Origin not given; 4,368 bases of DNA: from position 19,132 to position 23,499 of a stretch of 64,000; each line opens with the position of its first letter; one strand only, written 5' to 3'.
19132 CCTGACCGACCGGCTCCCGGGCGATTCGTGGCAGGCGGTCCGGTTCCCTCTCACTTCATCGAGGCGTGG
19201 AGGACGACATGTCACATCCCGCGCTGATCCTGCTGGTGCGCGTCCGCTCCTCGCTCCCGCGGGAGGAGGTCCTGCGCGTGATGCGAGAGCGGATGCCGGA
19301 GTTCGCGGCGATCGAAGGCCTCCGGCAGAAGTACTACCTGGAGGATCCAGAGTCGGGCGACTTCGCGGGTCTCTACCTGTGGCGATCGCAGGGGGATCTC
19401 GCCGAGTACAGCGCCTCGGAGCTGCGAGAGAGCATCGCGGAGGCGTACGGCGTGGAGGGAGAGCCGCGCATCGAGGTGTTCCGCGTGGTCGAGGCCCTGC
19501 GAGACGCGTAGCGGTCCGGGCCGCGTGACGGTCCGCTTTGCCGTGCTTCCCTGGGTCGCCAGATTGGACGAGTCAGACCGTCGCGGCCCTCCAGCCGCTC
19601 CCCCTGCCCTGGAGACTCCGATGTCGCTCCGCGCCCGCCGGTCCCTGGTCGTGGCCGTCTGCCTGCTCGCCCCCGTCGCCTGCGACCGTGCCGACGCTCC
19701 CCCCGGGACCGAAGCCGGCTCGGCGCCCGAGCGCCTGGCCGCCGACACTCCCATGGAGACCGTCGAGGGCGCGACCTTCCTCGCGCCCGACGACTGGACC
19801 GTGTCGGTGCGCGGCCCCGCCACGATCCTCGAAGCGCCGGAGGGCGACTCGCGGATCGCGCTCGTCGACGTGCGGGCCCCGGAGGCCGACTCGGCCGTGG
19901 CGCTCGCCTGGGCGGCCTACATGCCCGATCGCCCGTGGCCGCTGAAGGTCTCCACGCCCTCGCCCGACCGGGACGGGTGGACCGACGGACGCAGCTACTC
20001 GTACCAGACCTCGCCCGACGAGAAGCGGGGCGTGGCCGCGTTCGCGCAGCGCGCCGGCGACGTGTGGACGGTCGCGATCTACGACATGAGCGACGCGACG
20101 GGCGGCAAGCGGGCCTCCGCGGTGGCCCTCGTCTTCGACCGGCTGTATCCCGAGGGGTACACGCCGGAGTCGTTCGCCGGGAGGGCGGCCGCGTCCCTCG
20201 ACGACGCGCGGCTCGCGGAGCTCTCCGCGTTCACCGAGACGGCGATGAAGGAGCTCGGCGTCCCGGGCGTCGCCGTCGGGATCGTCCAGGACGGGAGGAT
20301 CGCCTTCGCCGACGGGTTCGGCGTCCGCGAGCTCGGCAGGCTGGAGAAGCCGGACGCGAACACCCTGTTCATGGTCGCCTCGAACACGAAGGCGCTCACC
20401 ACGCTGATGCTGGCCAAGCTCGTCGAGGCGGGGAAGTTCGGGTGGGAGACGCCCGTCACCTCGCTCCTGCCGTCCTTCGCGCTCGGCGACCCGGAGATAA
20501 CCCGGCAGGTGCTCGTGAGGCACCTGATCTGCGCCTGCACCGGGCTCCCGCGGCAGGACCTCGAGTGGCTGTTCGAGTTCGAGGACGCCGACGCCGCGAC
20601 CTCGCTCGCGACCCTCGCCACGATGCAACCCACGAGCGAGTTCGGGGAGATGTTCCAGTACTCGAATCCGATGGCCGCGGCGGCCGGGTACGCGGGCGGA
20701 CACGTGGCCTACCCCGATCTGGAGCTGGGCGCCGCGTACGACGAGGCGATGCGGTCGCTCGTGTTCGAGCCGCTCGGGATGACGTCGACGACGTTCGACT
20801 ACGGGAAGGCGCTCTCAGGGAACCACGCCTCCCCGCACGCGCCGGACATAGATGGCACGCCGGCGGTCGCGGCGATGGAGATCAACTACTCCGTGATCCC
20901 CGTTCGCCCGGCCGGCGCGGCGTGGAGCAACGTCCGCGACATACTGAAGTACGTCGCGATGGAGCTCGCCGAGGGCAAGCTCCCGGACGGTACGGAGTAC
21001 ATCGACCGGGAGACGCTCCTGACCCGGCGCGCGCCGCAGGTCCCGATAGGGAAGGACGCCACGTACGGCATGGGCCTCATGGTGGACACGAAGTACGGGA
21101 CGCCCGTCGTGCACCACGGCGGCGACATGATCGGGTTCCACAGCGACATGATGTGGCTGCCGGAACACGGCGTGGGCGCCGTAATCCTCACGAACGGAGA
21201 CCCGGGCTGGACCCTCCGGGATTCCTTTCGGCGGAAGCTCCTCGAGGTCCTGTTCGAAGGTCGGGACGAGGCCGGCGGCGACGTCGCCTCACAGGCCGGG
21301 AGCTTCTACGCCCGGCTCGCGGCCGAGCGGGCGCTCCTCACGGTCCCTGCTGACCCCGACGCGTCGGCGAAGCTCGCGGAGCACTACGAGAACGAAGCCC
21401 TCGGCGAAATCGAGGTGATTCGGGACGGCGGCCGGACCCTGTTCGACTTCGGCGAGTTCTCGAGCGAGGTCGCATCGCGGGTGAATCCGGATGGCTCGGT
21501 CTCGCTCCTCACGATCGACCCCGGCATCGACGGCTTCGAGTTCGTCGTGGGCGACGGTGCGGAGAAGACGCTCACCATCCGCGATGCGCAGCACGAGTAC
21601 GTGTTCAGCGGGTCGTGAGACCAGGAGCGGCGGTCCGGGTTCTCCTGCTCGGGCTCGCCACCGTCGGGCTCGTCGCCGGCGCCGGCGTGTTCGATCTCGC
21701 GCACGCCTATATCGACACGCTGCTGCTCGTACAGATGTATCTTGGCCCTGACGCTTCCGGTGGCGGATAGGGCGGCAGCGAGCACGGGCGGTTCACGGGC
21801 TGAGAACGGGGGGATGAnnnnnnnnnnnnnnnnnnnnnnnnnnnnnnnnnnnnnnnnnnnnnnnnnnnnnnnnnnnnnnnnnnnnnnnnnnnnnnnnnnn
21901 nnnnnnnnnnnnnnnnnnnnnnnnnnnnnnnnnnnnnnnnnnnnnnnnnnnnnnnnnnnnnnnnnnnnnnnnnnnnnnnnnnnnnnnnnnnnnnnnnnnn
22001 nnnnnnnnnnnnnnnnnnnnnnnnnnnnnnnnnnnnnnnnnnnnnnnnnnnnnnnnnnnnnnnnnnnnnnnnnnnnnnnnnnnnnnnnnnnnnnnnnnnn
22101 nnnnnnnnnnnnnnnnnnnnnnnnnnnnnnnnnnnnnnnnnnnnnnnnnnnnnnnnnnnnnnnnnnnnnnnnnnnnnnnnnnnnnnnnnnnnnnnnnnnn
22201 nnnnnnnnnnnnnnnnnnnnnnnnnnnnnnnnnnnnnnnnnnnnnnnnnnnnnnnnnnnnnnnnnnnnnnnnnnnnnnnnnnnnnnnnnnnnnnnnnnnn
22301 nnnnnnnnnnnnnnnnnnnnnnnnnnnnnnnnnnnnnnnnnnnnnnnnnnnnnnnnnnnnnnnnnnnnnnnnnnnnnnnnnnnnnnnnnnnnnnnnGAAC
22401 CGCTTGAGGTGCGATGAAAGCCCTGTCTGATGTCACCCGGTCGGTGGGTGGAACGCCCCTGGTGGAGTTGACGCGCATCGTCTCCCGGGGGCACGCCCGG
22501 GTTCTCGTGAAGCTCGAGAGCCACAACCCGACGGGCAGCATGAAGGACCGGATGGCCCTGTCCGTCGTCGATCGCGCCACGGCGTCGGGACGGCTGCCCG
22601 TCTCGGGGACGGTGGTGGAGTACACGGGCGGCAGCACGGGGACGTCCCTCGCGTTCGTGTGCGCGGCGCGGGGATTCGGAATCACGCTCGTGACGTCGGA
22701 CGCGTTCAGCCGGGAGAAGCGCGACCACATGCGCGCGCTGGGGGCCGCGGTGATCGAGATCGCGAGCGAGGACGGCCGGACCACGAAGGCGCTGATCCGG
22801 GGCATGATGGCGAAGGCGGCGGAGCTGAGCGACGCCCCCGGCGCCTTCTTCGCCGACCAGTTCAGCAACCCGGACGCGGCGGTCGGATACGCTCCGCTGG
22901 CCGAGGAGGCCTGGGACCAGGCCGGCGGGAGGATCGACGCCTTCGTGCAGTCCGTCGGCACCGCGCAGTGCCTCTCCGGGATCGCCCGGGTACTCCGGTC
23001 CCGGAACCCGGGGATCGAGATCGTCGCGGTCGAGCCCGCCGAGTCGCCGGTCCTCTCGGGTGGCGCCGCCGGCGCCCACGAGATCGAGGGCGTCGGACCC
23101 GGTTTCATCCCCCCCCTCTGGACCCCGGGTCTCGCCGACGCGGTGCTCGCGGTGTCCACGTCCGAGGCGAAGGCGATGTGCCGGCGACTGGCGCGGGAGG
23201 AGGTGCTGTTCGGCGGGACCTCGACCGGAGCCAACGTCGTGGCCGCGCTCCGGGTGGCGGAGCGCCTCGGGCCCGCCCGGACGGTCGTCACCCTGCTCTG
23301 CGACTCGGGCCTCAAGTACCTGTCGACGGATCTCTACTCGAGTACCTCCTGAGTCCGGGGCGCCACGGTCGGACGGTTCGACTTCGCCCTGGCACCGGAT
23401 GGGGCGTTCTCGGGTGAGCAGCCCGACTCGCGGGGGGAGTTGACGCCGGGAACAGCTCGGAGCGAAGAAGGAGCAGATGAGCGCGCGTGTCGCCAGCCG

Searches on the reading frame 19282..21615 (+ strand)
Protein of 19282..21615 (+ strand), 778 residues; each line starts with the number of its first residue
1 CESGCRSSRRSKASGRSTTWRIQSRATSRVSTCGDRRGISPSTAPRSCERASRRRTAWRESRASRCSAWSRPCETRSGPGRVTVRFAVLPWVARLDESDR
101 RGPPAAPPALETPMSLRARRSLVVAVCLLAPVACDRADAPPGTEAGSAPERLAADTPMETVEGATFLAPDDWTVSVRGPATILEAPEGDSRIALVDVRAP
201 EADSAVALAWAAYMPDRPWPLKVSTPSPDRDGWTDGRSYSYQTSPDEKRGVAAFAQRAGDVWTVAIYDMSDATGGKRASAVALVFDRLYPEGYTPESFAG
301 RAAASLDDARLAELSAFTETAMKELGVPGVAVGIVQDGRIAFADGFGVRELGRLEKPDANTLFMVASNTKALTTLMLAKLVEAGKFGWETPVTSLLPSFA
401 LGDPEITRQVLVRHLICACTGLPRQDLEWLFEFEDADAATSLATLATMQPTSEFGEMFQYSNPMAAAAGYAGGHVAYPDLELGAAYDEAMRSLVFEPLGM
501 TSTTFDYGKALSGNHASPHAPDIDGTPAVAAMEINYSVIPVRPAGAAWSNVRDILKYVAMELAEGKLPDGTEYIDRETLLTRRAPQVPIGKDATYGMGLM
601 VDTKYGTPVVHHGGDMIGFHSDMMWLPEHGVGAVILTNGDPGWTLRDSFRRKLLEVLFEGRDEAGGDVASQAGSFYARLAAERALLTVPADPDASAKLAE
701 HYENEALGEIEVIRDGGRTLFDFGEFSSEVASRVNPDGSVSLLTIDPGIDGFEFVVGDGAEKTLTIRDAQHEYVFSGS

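Call 25: search_protein_families(library=pfam, proteins=[window:19282-21615:+], max_evalue=0.00001)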
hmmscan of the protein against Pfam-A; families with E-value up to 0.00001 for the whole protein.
window:19282-21615:+ (778 aa): 1 family
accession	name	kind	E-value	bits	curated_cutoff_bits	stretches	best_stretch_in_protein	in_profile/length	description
PF00144.29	Beta-lactamase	-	5e-54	184.1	27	1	316-643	3-315/329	Beta-lactamase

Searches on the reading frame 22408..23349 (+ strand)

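Call 25: search_protein_families(library=pfam, proteins=[window:22408-23349:+], max_evalue=0.00001)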
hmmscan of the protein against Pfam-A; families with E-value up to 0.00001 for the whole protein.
window:22408-23349:+ (314 aa): 1 family
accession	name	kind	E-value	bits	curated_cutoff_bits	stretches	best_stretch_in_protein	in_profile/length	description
PF00291.31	PALP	-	1.6e-65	221.8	35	1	10-299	2-295/295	Pyridoxal-phosphate dependent enzyme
